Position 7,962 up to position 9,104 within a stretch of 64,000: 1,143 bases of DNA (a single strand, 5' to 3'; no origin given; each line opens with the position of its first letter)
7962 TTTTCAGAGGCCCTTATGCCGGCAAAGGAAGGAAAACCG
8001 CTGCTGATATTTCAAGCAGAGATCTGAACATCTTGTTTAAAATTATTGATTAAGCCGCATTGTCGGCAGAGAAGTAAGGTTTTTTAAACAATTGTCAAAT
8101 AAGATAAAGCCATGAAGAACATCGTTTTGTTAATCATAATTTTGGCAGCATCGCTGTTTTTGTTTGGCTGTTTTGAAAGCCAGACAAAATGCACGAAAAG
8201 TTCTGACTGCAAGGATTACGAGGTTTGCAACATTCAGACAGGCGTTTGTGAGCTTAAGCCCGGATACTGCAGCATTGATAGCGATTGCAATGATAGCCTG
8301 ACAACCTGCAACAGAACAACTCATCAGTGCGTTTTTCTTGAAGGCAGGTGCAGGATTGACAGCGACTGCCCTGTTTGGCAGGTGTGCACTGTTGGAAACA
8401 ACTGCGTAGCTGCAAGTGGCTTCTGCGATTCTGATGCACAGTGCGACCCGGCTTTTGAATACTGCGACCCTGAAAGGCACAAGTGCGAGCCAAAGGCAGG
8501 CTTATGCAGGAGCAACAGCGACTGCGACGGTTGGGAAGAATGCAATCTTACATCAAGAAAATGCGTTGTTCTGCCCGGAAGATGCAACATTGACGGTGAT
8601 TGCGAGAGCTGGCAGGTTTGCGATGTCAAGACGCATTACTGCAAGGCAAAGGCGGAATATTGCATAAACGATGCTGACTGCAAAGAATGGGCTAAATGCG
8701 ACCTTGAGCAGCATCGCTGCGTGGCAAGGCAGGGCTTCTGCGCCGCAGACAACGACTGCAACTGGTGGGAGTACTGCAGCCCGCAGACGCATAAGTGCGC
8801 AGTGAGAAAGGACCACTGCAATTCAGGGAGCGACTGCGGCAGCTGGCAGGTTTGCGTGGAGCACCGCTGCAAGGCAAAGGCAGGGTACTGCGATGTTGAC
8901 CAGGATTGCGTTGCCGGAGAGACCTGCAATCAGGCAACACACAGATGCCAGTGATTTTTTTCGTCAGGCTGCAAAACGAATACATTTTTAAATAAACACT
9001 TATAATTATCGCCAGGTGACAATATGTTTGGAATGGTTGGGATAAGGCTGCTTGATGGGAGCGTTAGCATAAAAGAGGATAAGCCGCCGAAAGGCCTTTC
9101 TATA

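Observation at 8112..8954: Lipoprotein built from ten tandem 27-residue four-cysteine modules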

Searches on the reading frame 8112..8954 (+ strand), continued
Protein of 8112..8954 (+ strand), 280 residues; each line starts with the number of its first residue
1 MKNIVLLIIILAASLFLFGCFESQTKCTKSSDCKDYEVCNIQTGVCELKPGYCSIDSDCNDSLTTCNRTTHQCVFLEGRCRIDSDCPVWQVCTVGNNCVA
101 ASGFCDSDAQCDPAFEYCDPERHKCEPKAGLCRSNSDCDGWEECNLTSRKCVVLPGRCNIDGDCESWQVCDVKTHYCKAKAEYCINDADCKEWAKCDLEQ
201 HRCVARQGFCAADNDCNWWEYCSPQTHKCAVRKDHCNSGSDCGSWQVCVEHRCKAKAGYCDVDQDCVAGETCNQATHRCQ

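Call 37: find_related_loci(query=A1, collection=genome_contigs, flank=6000)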
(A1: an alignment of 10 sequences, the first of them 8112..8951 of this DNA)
Query A1 (280 aa) in genome_contigs; peptide patterns used: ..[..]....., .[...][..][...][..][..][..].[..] (x = any residue, [..] = any of these).
97 stretches matched a pattern; 38 encode a relative of the query (tblastn E <= 1e-3); 38 distinct loci.
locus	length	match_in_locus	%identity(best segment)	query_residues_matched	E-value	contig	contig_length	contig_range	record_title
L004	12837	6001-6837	65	1-280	5e-130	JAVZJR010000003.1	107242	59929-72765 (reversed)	MAG: Candidatus Bilamarchaeaceae archaeon isolate DRTY-6_201901_bins_91 DRTY-6_201901_bins_91_scaffold_3, whole genome s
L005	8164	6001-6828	57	5-280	3e-112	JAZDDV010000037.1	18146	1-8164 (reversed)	MAG: Candidatus Micrarchaeota archaeon isolate MEGAHIT-group-0.100 k141_7919803, whole genome shotgun sequence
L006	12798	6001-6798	60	16-280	3e-109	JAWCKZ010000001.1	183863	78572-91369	MAG: Candidatus Bilamarchaeaceae archaeon isolate JZ-2_201705_bins_158 JZ-2_201705_bins_158_scaffold_1, whole genome sho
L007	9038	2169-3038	53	1-280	3e-98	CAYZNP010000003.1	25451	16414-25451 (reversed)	MAG TPA_asm: Candidatus Micrarchaeota archaeon isolate binchicken_co33_526 genome assembly, contig: NODE_1847_length_254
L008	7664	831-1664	52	1-280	1e-97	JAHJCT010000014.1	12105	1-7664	MAG: Candidatus Micrarchaeota archaeon isolate Modern_marine.mb.318 Modern_marine.mb.318_k141_1099044, whole genome shot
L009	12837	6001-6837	50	5-280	2e-94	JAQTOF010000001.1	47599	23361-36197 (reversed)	MAG: Candidatus ainarchaeum sp. isolate STA_81 NODE_1428_length_47599_cov_3.072527_Sandtown_A, whole genome shotgun sequ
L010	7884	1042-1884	51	4-280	6e-94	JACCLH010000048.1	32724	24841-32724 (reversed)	MAG: Candidatus Micrarchaeota archaeon isolate Sv348 k141_635989, whole genome shotgun sequence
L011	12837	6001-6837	51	5-280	7e-94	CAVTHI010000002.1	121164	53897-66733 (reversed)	MAG: uncultured archaeon isolate MFD05942.bin.2.360 genome assembly, contig: contig_113323, whole genome shotgun sequenc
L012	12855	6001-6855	51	5-280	2e-93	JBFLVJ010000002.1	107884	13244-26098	MAG: Candidatus Micrarchaeota archaeon isolate MAG003 MAG003_2, whole genome shotgun sequence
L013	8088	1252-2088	52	1-280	2e-93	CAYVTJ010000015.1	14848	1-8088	MAG TPA_asm: Candidatus Micrarchaeota archaeon isolate binchicken_co15_137 genome assembly, contig: NODE_2487_length_148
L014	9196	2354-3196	50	5-280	2e-93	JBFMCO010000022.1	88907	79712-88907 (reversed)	MAG: Candidatus Micrarchaeota archaeon isolate MAG195 MAG195_22, whole genome shotgun sequence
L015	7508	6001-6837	51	5-280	5e-93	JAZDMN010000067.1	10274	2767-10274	MAG: Candidatus Micrarchaeota archaeon isolate MEGAHIT-group-0.655 k141_11498576, whole genome shotgun sequence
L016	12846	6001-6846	50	4-280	6e-93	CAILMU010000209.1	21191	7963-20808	uncultured Candidatus Micrarchaeota archaeon isolate AlinenSediments_bin-0775 genome assembly, contig: bin-0775:209/246,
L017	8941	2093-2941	51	5-280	3e-92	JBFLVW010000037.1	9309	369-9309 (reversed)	MAG: Candidatus Micrarchaeota archaeon isolate MAG016 MAG016_37, whole genome shotgun sequence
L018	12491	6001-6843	51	6-280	3e-92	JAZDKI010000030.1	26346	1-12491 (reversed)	MAG: Candidatus Micrarchaeota archaeon isolate MEGAHIT-group-0.526 k141_11235303, whole genome shotgun sequence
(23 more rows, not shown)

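Call 61: search_protein_families(library=pfam, proteins=[L007:3087-3920:+, L007:3917-4810:+, L007:4811-5314:-, L009:1493-2383:+, L009:2488-3930:+, L007:7711-8676:-], max_evalue=0.001)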
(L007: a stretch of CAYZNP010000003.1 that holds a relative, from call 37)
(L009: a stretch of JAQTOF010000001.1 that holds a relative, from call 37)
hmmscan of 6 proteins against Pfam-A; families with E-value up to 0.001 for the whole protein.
L007:3087-3920:+ (277 aa): 1 family
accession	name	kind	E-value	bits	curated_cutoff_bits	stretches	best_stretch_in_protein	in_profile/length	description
PF01261.30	AP_endonuc_2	-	1.9e-31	110.1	31.1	1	25-259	4-231/249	Xylose isomerase-like TIM barrel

L007:3917-4810:+ (297 aa): 0 families

L007:4811-5314:- (167 aa): 11 families
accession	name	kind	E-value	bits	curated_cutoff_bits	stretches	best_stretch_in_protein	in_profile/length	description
PF00515.34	TPR_1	-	1.3e-11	44.3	27.8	1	34-61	3-30/34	Tetratricopeptide repeat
PF07719.23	TPR_2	-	5.1e-11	42.2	27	1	33-59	2-28/34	Tetratricopeptide repeat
PF14559.12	TPR_19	-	6.3e-11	42.9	25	1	8-62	1-55/68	Tetratricopeptide repeat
PF13428.12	TPR_14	-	6e-09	36.1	23.5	0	4-39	7-42/44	Tetratricopeptide repeat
PF13432.12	TPR_16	-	6.4e-08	33.3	32.7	1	5-60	4-59/65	Tetratricopeptide repeat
PF13181.12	TPR_8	-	1.6e-07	31.4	25.7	0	33-59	2-28/34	Tetratricopeptide repeat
PF23914.1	TPR_CcmH_CycH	-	7.4e-07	29.6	42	0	11-59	100-148/158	Cytochrome c-type biogenesis protein H TPR domain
PF12895.13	ANAPC3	-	1.8e-05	25.4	27.2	0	11-89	2-80/82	Anaphase-promoting complex, cyclosome, subunit 3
PF25063.1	ARM_TT21_C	-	3.1e-05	24.4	35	0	9-63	106-160/209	Tetratricopeptide repeat protein 21 C-terminal ARM domain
PF13424.12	TPR_12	-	0.00017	22.2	30.1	0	34-94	5-74/77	Tetratricopeptide repeat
PF13371.12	TPR_9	-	0.0003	21.2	35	0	8-59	5-56/73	Tetratricopeptide repeat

L009:1493-2383:+ (296 aa): 0 families

L009:2488-3930:+ (480 aa): 0 families

L007:7711-8676:- (321 aa): 7 families
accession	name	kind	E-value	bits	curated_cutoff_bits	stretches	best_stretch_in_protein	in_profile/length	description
PF00958.27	GMP_synt_C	-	9.6e-37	125.4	27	1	233-320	5-92/92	GMP synthase C terminal domain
PF02540.23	NAD_synthase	-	2.7e-08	33.7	21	1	14-88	7-82/242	NAD synthase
PF06508.19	QueC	-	1.3e-05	25.3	22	0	28-88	2-61/210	Queuosine biosynthesis protein QueC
PF01507.26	PAPS_reduct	-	2.7e-05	24.7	22.5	1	28-103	2-76/175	Phosphoadenosine phosphosulfate reductase domain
PF00733.27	Asn_synthase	-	0.00055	20.1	21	1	30-86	22-78/354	Asparagine synthase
PF03054.22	tRNA_Me_trans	-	0.00077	19.6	20.6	0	29-93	4-78/202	tRNA methyl transferase HUP domain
PF01171.26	ATP_bind_3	-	0.00099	19.3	27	0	28-182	2-157/182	PP-loop family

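Call 63: search_protein_families(library=pfam, alignment_id=A1, max_evalue=0.01)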
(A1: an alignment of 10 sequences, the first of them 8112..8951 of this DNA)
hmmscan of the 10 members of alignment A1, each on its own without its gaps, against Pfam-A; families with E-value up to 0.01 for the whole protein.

A. member 1, window:8112-8951:+ (280 aa): 1 family
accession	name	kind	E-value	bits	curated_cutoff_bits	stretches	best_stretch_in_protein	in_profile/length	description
PF19232.4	DUF5885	-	1.7e-08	34.7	33.2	1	96-184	25-109/265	Family of unknown function (DUF5885)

B. families by the number of members that match (of 10 scanned): 2 families
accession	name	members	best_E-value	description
PF19232.4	DUF5885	10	1.2e-11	Family of unknown function (DUF5885)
PF21284.3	C7_FIM2_N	1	0.0086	Complement component C7, FIM2 N-terminal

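Call 66: search_protein_families(library=ncbifam, proteins=[P0015, P0016, P0012, P0018, P0051, P0017, P0059, P0098], max_evalue=0.01)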
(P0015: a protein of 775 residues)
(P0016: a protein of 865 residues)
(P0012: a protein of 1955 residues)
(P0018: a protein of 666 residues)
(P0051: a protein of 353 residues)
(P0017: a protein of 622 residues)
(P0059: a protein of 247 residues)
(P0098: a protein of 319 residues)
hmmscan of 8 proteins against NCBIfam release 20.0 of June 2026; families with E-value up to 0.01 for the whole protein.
P0015 (775 aa): 0 families

P0016 (865 aa): 0 families

P0012 (1955 aa): 1 family
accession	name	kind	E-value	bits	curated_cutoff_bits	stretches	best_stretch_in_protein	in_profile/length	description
NF045500.1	Omp28_seleno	equivalog_domain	1.5e-09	37.7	200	2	1771-1808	271-308/377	Omp28-related selenoprotein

P0018 (666 aa): 0 families

P0051 (353 aa): 0 families

P0017 (622 aa): 1 family
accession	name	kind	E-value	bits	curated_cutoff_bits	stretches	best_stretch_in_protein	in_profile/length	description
TIGR04201.1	Myxo_Cys_RPT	repeat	1.1e-05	25.3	25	2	183-198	5-20/22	Cys-rich repeat-containing protein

P0059 (247 aa): 0 families

P0098 (319 aa): 0 families

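Call 70: list_cluster_members(proteins=[P0012, P0015, P0016, P0017, P0018, P0021, P0026, P0051, P0059, P0098])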
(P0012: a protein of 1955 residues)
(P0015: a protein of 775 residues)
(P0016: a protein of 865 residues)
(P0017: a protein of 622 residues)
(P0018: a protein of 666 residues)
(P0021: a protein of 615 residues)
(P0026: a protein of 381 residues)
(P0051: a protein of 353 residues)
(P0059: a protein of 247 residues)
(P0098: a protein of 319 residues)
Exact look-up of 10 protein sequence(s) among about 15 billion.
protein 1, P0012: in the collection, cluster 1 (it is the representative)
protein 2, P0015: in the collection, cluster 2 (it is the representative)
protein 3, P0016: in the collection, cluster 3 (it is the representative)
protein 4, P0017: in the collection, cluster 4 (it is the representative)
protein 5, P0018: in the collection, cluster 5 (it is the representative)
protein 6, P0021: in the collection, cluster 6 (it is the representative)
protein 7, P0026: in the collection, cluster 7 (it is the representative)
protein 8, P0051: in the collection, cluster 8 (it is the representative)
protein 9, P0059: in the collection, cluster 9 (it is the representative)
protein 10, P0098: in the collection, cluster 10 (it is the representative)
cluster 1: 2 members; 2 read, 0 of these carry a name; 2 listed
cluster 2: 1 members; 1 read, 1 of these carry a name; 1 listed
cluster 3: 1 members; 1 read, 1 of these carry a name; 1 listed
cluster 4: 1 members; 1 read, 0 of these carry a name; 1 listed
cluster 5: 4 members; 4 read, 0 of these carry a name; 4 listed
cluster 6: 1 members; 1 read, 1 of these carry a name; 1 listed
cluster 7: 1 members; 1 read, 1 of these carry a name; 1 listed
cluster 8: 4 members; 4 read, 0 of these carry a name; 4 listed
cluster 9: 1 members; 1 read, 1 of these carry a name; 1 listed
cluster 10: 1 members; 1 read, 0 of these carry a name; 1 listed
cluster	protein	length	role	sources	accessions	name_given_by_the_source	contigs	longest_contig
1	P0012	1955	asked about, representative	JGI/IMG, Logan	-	-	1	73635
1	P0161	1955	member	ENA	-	-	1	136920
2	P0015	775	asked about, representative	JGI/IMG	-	hypothetical protein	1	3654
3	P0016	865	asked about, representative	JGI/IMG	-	hypothetical protein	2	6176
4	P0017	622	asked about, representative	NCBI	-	-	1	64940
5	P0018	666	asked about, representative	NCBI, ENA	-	-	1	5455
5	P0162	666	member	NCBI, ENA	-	-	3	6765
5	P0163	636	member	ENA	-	-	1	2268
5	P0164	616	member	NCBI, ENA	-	-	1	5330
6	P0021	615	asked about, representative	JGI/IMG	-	hypothetical protein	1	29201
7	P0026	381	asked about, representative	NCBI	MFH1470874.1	MAG: hypothetical protein ABIF01_03950, partial [Candidatus Micrarchaeota archaeon]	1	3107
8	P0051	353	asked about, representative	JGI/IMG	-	-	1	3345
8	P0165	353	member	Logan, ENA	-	-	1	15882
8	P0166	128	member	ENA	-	-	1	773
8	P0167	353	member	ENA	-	-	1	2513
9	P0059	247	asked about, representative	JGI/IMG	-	hypothetical protein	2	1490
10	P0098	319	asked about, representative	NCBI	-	-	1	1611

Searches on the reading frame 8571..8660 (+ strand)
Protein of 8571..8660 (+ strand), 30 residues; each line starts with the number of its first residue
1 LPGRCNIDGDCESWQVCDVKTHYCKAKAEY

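Call 35: search_solved_structures(query=A2, max_evalue=10, show_alignments=5)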
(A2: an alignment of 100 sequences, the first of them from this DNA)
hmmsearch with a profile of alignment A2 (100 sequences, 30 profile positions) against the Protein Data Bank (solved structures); distinct sequences matched with E-value up to 10: 6.
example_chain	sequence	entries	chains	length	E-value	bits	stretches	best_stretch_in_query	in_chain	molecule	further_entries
3fju_B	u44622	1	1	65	0.0021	21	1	5-25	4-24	Carboxypeptidase A inhibitor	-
8dvl_B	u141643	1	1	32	0.032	17.2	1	3-24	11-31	E3.18 Disulfide constrained peptide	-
2rup_A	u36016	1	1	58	0.32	14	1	5-14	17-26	P2X purinoceptor 4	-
2m7t_A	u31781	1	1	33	0.86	12.7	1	1-24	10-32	Cystine Knot Protein 2.5D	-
1h9i_I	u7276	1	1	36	1.7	11.7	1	4-25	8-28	TRYPSIN INHIBITOR II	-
7q6c_A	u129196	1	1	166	2.9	11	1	11-25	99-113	Complement component C6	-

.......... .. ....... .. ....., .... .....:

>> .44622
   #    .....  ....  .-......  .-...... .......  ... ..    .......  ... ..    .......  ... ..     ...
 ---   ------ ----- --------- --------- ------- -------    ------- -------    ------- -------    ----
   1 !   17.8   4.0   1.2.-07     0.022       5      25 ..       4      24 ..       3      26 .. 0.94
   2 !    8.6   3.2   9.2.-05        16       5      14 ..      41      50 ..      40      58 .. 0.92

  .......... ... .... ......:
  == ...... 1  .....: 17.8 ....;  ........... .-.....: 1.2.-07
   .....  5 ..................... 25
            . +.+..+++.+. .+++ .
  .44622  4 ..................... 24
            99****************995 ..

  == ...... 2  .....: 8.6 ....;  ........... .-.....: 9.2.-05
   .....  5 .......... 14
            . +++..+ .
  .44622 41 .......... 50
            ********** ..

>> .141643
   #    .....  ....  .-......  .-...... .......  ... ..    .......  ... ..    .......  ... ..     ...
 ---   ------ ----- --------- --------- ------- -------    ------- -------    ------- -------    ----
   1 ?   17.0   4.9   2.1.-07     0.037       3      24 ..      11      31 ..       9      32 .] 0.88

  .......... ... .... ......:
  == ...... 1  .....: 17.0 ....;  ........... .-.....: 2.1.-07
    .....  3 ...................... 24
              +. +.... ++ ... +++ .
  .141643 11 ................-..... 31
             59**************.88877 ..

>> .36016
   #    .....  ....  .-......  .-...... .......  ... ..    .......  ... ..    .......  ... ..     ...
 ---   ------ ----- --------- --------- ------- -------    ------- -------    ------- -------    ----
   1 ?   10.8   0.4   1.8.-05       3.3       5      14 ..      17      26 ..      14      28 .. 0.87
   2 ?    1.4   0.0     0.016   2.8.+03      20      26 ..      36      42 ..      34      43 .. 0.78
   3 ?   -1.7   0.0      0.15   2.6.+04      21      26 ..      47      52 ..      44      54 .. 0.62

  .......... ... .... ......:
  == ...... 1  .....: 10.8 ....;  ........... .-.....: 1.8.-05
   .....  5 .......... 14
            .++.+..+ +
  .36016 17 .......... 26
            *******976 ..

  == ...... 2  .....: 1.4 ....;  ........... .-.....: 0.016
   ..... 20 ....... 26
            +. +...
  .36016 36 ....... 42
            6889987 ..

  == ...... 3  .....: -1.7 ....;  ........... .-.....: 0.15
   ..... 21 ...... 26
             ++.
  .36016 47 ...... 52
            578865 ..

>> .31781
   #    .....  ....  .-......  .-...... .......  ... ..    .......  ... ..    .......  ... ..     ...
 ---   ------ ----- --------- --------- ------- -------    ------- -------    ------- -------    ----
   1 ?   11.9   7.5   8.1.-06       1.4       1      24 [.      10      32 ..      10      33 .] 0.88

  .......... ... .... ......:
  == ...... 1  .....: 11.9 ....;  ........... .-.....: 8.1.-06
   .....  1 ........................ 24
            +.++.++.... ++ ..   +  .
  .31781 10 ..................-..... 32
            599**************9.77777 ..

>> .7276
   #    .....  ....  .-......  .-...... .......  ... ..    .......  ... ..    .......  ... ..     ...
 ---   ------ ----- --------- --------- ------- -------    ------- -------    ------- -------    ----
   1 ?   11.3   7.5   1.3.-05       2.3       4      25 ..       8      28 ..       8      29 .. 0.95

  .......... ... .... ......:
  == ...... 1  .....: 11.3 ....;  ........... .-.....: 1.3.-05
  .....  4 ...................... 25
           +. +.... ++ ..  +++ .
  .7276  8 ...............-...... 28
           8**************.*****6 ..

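Call 39: predict_structure(alignment_id=A2)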
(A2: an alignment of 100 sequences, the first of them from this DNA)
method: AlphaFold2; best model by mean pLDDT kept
length: 30 residues; sequences in the alignment: 100
mean_pLDDT: 89.7   pTM: 0.47
mean pLDDT of the five models: 89.7, 87.9, 87.3, 87.0, 86.7
residues with pLDDT >= 90: 24; 70-90: 5; 50-70: 1; < 50: 0
segments of 3 or more residues with pLDDT < 50: none
pLDDT, mean of each block of 10 residues (from residue 1): 88 93 88
secondary structure, 60 per line:
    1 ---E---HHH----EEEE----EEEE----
elements in order: E15-18 E23-26

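Call 43: fold_search(model_id=the predicted structure, library=pdb)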
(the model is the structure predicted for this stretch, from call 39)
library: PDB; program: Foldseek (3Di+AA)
matches with E <= 10: 53; with E <= 0.001: 0
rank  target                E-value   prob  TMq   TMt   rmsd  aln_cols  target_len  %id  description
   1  5z5k_B                2.4e-01  1.00  0.77  0.36   0.4        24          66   29  Structure of the DCC-Draxin complex (released 2018-06-20)
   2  7fbp_B                1.1e+00  0.80  0.65  0.59   1.1        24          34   29  FXIIa-cMCoFx1 complex (released 2021-11-10)
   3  1h9i_I                1.4e+00  0.82  0.68  0.68   1.0        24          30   33  COMPLEX OF EETI-II MUTANT WITH PORCINE TRYPSIN (released 2004-07-26)
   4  7nam_B                1.4e+00  0.82  0.66  0.62   0.8        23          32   35  LRP6_E1 in complex with Lr-EET-3.5 (released 2022-06-29)
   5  1w7z_A                1.5e+00  0.75  0.68  0.66   1.1        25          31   36  Crystal structure of the free (uncomplexed) Ecballium elaterium trypsin inhibitor (EETI-II) (released 2005-11-01)
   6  9q8t_MODEL_1_A        1.5e+00  0.72  0.70  0.68   2.6        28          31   21  Nociceptive properties of U5-theraphotoxin-Hs1b, a novel peptide from the Cyriopagopus schmidti spider, active (released 2026-03-11)
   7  2n6o_MODEL_1_A        1.7e+00  0.63  0.71  0.63   3.4        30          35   27  Structure of spider-venom peptide Hm1a (released 2016-09-07)
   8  8fey_MODEL_1_A        1.8e+00  0.77  0.75  0.65   1.5        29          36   34  Solution structure of Pmu1a (released 2023-03-29)
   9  1la4_MODEL_1_A        1.8e+00  0.75  0.73  0.66   1.0        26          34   27  Solution Structure of SGTx1 (released 2003-11-11)
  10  3fju_B                1.9e+00  0.77  0.73  0.36   1.8        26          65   31  Ascaris suum carboxypeptidase inhibitor in complex with human carboxypeptidase A1 (released 2008-12-30)
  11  1d1h_MODEL_1_A        1.9e+00  0.63  0.69  0.61   1.7        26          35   23  SOLUTION STRUCTURE OF HANATOXIN 1 (released 2000-09-20)
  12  2po8_MODEL_1_A        2.1e+00  0.57  0.66  0.60   1.9        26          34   27  The structure of a two-disulfide intermediate of MCoTI-II (released 2008-05-06)
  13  6v6t_MODEL_1_A        2.4e+00  0.47  0.63  0.57   2.3        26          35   23  Solution structure of delta-theraphotoxin-Hm1b from Heteroscodra maculata (released 2020-05-13)
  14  5t4r_MODEL_1_A        2.5e+00  0.77  0.73  0.63   0.5        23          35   39  NMR solution structure of the Nav1.7 selective spider venom-derived peptide Pn3a (released 2017-09-06)
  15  2n1n_MODEL_1_A        2.5e+00  0.54  0.70  0.62   2.0        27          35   22  Solution structure of VSTx1 (released 2016-03-02)
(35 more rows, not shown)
